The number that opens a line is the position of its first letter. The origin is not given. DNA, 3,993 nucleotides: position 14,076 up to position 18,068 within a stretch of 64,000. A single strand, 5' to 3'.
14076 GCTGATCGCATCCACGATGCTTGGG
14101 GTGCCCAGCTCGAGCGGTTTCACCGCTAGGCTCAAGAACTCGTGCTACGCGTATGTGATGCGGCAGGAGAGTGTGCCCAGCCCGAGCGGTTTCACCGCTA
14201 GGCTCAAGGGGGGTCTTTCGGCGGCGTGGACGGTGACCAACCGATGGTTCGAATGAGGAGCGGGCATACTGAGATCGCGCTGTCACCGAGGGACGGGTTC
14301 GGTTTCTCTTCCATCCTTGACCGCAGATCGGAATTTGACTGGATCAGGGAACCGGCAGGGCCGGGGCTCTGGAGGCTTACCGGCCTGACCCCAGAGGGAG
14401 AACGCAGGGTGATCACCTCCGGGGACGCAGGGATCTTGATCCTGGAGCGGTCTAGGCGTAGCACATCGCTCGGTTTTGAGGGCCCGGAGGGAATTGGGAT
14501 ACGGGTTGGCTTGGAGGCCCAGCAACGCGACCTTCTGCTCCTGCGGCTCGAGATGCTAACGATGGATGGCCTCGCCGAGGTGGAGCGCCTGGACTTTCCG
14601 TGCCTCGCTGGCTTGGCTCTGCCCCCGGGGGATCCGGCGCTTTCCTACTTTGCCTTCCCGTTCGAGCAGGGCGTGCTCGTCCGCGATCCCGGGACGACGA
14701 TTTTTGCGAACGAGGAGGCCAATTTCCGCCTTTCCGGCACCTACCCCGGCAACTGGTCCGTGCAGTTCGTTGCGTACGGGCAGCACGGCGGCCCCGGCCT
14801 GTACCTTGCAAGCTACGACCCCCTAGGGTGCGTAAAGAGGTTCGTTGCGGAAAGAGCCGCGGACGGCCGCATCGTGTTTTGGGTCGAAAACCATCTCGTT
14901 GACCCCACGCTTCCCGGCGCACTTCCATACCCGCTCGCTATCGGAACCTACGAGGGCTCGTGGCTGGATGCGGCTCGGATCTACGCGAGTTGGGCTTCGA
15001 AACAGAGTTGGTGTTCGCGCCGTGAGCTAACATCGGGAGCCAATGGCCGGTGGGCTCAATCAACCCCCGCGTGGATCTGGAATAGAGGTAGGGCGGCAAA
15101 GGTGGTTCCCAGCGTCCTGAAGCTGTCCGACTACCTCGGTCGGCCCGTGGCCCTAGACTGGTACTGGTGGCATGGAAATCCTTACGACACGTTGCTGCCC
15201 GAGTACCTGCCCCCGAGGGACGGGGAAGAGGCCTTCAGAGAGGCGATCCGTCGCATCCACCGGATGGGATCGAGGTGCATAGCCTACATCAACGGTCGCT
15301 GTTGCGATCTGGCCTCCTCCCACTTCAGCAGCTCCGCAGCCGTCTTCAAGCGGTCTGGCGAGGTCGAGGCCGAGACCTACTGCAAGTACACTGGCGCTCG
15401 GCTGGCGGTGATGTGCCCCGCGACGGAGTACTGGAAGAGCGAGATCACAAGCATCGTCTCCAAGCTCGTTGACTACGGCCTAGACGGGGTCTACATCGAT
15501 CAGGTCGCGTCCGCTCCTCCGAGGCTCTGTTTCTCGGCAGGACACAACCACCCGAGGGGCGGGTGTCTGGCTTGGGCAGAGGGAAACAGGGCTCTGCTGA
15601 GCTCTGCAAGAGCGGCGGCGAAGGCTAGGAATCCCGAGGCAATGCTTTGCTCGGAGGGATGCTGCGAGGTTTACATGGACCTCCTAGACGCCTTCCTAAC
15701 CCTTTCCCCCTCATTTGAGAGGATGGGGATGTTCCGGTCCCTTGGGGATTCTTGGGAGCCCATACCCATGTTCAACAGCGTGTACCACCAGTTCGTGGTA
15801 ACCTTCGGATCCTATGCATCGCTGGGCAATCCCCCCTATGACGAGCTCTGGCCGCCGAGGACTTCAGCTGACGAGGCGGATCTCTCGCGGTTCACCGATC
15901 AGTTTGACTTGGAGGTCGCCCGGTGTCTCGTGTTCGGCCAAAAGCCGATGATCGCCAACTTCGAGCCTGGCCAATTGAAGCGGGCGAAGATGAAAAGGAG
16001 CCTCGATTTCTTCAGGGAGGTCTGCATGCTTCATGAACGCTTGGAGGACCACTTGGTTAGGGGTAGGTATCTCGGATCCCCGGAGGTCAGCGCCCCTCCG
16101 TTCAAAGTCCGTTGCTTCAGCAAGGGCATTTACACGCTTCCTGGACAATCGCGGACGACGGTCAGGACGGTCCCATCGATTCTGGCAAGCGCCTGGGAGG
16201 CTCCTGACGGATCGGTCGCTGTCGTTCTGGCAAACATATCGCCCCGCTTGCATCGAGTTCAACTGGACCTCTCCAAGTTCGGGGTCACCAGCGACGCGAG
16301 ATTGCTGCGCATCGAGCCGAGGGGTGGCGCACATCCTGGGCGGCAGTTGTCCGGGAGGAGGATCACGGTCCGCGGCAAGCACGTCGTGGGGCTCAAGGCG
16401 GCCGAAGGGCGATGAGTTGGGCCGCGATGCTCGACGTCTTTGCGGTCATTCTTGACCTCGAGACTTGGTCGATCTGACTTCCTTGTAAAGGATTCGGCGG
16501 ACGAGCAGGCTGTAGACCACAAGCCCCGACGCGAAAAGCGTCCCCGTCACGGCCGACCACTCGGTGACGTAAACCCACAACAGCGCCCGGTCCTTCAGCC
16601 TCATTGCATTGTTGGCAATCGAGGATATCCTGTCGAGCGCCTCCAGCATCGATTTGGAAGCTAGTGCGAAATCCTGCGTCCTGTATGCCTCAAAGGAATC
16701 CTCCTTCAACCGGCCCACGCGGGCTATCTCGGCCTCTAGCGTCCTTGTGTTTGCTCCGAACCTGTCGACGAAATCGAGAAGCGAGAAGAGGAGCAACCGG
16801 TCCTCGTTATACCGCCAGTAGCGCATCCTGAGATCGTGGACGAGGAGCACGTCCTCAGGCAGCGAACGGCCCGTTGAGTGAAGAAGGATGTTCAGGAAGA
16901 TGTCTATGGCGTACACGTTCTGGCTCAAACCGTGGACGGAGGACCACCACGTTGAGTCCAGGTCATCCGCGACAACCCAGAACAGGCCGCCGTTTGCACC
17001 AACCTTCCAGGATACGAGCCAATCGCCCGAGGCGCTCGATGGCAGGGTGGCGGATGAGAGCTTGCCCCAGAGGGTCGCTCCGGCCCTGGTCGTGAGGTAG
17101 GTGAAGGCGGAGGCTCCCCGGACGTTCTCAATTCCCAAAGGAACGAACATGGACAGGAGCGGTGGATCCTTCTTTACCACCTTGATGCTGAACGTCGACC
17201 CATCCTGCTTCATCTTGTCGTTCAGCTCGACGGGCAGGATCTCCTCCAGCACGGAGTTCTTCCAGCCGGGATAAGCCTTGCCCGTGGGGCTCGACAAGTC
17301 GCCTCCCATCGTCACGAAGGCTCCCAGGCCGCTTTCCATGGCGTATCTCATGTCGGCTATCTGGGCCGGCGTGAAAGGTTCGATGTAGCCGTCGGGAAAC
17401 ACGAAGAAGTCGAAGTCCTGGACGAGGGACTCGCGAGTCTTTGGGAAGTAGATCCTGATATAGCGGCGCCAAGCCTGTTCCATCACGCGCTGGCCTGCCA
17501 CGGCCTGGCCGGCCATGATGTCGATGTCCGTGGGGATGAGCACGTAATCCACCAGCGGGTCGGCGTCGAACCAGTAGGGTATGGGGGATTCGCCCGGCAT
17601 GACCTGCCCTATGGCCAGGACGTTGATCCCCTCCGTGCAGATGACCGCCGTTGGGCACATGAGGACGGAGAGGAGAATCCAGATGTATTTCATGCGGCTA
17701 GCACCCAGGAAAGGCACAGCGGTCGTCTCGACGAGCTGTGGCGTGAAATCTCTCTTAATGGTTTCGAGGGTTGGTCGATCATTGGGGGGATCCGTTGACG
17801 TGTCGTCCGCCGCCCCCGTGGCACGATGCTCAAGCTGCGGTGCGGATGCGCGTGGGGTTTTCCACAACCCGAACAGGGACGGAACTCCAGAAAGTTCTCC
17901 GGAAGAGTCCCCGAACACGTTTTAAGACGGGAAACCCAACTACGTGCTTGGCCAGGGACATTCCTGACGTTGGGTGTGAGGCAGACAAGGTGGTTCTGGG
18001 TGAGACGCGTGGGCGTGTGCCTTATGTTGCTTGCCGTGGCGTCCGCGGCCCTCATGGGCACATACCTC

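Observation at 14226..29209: Run of large, unassigned glycoside-hydrolase-like proteins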

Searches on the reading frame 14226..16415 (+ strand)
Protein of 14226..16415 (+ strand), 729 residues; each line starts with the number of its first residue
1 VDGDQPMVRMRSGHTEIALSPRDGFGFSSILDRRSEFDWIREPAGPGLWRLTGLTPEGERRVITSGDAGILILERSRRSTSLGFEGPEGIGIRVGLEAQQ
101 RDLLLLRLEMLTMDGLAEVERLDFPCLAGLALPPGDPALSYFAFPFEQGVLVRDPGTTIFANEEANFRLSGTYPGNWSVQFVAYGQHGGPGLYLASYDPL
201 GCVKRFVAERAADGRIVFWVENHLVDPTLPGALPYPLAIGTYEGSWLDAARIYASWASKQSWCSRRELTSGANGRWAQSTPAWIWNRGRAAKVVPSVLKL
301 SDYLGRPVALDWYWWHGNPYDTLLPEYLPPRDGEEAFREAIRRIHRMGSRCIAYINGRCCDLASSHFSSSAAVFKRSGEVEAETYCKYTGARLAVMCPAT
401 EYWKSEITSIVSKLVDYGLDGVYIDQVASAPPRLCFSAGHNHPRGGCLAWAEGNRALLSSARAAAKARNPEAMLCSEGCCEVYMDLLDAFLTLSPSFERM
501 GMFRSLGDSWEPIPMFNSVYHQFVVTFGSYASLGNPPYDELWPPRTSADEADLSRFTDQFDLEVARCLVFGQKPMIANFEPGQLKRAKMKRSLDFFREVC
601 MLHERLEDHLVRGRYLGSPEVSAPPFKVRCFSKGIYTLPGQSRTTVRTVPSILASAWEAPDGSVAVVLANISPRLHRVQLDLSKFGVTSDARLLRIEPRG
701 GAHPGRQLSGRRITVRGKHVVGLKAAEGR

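Call 3: search_protein_families(library=pfam, proteins=[window:14226-16415:+], max_evalue=0.01)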
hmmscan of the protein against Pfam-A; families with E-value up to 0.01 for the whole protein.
window:14226-16415:+ (729 aa): 2 families
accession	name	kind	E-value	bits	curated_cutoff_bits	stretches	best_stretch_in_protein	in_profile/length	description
PF19773.5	DUF6259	-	3.1e-85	286.4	28.7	1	233-530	3-300/300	Domain of unknown function (DUF6259)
PF14871.12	GHL6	-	0.0007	20.3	35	1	331-425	41-131/132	Hypothetical glycosyl hydrolase 6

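Call 8: search_protein_families(library=ncbifam, proteins=[window:14226-16415:+], max_evalue=0.01)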
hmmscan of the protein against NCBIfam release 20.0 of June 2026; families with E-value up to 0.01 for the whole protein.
window:14226-16415:+ (729 aa): 0 families

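Call 13: search_solved_structures(query=window:14226-16415:+, max_evalue=1)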
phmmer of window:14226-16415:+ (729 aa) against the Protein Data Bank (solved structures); distinct sequences matched with E-value up to 1: 1.
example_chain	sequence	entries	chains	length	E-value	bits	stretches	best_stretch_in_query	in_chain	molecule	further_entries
5dmj_B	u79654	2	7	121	0.53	11.4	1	29-79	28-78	3H65-5 domain antibody (dAb) | 3H56-5 domain antibody (dAb)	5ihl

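Call 49: find_homologous_proteins(query=window:14253-16415:+)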
Query window:14253-16415:+ (720 aa): 68 proteins with E <= 0.001 among 8000 candidates.
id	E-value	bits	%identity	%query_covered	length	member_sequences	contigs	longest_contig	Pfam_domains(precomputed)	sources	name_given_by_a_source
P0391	0.0e+0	1688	100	100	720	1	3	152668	PF19773.6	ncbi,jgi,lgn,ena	-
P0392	0.0e+0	1228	72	99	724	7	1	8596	PF19773.6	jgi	-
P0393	0.0e+0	1201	71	99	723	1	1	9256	PF19773.6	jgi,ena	-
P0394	8.2e-290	981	57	99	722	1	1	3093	PF19773.6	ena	-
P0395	3.1e-262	890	55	97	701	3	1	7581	PF19773.6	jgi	jgi:hypothetical protein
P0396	1.6e-247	842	76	64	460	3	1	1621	PF19773.6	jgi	-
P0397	5.9e-208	711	62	68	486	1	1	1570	PF14871.13,PF19773.6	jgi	jgi:hypothetical protein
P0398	7.4e-138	479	36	96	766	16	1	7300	PF19773.6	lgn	-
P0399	1.3e-129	452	35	95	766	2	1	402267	PF19773.6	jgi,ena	-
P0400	6.4e-106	373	33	97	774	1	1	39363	PF19773.6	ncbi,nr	ncbi:MAG: hypothetical protein HUU20_03235 [Pirellulales bacterium]|nr:hypothetical protein [Pirellu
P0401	1.0e-104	369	35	87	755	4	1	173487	PF19773.6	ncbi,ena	-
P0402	1.5e-101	359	33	94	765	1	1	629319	PF19773.6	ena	-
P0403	5.9e-101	357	35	83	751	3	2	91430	PF19773.6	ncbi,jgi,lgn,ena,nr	ncbi:MAG TPA: DUF6259 domain-containing protein [Verrucomicrobiae bacterium]|nr:DUF6259 domain-conta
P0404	5.6e-100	354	31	96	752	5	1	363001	PF19773.6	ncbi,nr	ncbi:MAG: hypothetical protein HZA88_09085 [Verrucomicrobia bacterium]|nr:hypothetical protein [Verr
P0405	1.4e-99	352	35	82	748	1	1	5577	PF19773.6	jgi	jgi:hypothetical protein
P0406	7.3e-99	350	34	93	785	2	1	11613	PF19773.6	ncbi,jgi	-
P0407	7.6e-99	350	34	83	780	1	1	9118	PF19773.6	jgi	-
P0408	8.4e-99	350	36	77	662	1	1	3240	PF19773.6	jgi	jgi:hypothetical protein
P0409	1.4e-98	349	35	85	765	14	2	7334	PF19773.6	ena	-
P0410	1.5e-98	349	35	82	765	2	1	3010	PF19773.6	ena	-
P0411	1.6e-98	349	33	96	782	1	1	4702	PF19773.6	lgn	-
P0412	5.7e-98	347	36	75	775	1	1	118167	PF19773.6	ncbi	-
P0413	1.7e-97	345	35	83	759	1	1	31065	PF19773.6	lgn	-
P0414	3.7e-97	344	39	70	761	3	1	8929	PF19773.6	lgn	-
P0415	1.2e-96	343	32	96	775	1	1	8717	PF19773.6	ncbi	-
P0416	3.1e-96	341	34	86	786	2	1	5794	PF19773.6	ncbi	-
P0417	4.9e-96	341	32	98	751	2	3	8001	PF19773.6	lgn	-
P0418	1.3e-95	339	34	83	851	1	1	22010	PF19773.6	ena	-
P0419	2.1e-95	339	34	87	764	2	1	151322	PF19773.6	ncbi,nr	ncbi:MAG: hypothetical protein GHCLOJNM_04093 [bacterium]|nr:hypothetical protein [bacterium]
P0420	3.9e-95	338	35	88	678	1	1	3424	PF19773.6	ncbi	-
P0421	1.3e-94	336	33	81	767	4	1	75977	PF19773.6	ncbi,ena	-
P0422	5.9e-94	334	31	96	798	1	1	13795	PF19773.6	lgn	-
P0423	1.2e-93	333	32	96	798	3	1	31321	PF19773.6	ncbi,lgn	-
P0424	2.7e-93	332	35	75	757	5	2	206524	PF19773.6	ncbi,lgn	-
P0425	2.8e-93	332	32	99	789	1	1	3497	PF19773.6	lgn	-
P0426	3.6e-93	331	31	97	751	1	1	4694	PF19773.6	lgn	-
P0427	3.8e-93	331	36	75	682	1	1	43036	PF19773.6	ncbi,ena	-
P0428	5.2e-93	331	35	78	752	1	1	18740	PF19773.6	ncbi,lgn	-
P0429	1.5e-92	329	34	85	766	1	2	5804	PF19773.6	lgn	-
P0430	1.3e-91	326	34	90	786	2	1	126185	PF19773.6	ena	-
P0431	3.7e-91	324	33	93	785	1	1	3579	PF19773.6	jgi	jgi:Domain of unknown function (DUF6259)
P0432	8.5e-91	323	35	79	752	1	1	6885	PF19773.6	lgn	-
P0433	2.2e-90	322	35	74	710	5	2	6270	PF19773.6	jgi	jgi:hypothetical protein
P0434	3.8e-90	321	34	86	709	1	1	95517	PF19773.6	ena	-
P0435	1.7e-89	319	35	72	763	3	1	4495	PF19773.6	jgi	-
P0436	1.7e-89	319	32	94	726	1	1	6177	PF19773.6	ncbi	-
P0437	1.4e-88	316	32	81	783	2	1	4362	PF19773.6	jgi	jgi:hypothetical protein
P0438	1.8e-88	316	35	73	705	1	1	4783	PF19773.6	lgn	-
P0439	1.9e-88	316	35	79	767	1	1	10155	PF19773.6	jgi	jgi:hypothetical protein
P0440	5.6e-88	314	33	83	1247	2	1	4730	PF19773.6,PF14587.12,PF17189.11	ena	-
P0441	7.0e-87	310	32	97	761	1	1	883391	PF19773.6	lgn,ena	-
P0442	7.2e-87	310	36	69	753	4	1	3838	PF19773.6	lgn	-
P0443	1.2e-86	310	33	92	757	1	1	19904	PF25839.1,PF19773.6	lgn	-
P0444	5.8e-86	307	31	93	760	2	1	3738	PF19773.6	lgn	-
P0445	9.8e-86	307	31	93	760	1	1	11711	PF19773.6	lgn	-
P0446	8.5e-85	303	32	85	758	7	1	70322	PF19773.6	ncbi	-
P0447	1.5e-84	303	30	96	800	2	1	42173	PF19773.6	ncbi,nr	ncbi:MAG: hypothetical protein KIS67_26880 [Verrucomicrobiae bacterium]|nr:hypothetical protein [Ver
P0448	2.6e-84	302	32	79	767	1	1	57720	PF19773.6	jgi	jgi:hypothetical protein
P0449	7.9e-82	294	32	89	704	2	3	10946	PF19773.6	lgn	-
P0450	1.6e-81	293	30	96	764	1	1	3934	PF19773.6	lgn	-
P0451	1.6e-80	289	32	79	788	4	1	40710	PF19773.6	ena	-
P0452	1.1e-79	287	33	73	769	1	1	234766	PF19773.6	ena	-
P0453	2.2e-77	279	32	94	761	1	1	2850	PF19773.6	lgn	-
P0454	3.8e-70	255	33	63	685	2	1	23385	PF19773.6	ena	-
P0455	7.2e-65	238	31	63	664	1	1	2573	PF19773.6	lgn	-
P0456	1.0e-36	145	30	54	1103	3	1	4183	PF19773.6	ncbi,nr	ncbi:MAG: hypothetical protein GX945_05585 [Lentisphaerae bacterium]|nr:hypothetical protein [Lentis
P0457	5.3e-17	79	24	92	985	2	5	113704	PF19773.6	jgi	jgi:hypothetical protein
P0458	6.8e-10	56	23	72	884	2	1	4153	PF19773.6,PF02018.24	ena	-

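Call 52: search_solved_structures(query=A4, max_evalue=1, show_alignments=2)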
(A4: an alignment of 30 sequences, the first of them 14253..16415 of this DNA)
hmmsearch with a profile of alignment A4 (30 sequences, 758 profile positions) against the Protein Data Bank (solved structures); distinct sequences matched with E-value up to 1: 3.
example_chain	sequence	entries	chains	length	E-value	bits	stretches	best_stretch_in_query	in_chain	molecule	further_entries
5opq_A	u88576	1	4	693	2e-10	42.7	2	14-172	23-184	3,6-anhydro-D-galactosidase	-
8rzk_A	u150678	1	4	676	5.7e-10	41.2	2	23-172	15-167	Conserved hypothetical periplasmic protein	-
8rzg_A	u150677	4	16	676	5.8e-10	41.2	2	23-172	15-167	Conserved hypothetical periplasmic protein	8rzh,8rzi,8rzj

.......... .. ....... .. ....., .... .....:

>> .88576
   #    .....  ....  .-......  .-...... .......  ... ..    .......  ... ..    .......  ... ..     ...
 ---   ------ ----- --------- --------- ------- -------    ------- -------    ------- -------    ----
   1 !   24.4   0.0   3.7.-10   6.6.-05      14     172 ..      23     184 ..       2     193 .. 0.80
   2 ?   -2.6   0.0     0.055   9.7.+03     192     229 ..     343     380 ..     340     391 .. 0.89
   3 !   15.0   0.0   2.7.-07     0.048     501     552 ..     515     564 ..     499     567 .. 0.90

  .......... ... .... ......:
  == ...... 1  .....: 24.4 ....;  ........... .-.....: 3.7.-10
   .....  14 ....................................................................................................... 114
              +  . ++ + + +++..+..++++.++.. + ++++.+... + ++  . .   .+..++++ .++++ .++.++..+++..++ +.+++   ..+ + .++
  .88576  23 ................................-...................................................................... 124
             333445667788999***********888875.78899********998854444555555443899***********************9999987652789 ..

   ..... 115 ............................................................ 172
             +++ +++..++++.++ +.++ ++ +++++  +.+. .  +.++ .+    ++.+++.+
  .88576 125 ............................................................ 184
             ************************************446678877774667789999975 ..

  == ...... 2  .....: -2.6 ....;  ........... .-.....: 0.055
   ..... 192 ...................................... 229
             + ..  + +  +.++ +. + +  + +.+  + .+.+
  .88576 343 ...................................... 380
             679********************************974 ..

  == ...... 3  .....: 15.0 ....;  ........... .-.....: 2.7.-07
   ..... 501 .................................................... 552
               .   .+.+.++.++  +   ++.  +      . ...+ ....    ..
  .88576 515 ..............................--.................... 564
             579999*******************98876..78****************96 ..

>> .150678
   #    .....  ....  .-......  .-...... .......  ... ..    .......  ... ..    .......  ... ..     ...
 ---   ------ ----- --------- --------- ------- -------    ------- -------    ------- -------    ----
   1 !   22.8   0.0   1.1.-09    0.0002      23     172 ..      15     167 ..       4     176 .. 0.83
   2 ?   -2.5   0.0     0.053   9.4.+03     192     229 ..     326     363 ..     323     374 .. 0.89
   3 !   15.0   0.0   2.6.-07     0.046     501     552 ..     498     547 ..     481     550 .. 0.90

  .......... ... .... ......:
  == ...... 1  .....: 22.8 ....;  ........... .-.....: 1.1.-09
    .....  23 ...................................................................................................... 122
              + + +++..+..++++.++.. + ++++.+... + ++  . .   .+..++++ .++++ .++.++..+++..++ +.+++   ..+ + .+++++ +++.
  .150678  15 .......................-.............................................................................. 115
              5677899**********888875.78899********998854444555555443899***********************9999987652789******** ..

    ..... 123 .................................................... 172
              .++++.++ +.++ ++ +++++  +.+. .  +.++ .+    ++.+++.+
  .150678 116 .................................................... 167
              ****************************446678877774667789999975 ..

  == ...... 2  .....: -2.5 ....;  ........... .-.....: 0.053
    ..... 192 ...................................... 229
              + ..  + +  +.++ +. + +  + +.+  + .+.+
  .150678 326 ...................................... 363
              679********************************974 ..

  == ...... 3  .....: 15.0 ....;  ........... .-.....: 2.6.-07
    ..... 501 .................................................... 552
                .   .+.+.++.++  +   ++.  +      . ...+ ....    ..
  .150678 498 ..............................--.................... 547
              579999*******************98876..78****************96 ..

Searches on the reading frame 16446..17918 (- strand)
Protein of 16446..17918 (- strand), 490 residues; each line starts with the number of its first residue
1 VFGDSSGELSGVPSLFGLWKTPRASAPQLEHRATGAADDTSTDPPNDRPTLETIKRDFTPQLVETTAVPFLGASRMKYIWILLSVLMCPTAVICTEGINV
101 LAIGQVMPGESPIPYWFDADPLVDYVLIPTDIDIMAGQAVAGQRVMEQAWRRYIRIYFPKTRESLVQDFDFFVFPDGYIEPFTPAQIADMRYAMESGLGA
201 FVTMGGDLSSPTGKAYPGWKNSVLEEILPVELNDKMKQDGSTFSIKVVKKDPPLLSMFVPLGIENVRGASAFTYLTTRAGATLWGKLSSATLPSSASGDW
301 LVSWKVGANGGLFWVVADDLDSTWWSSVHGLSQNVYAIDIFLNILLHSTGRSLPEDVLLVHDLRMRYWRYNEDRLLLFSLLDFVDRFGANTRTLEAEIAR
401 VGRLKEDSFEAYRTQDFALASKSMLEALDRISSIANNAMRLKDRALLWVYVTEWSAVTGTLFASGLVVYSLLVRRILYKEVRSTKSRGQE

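Call 3: search_protein_families(library=pfam, proteins=[window:16446-17918:-], max_evalue=0.01)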
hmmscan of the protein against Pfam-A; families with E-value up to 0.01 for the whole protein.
window:16446-17918:- (490 aa): 0 families

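Call 8: search_protein_families(library=ncbifam, proteins=[window:16446-17918:-], max_evalue=0.01)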
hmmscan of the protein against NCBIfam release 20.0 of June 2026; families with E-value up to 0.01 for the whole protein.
window:16446-17918:- (490 aa): 0 families
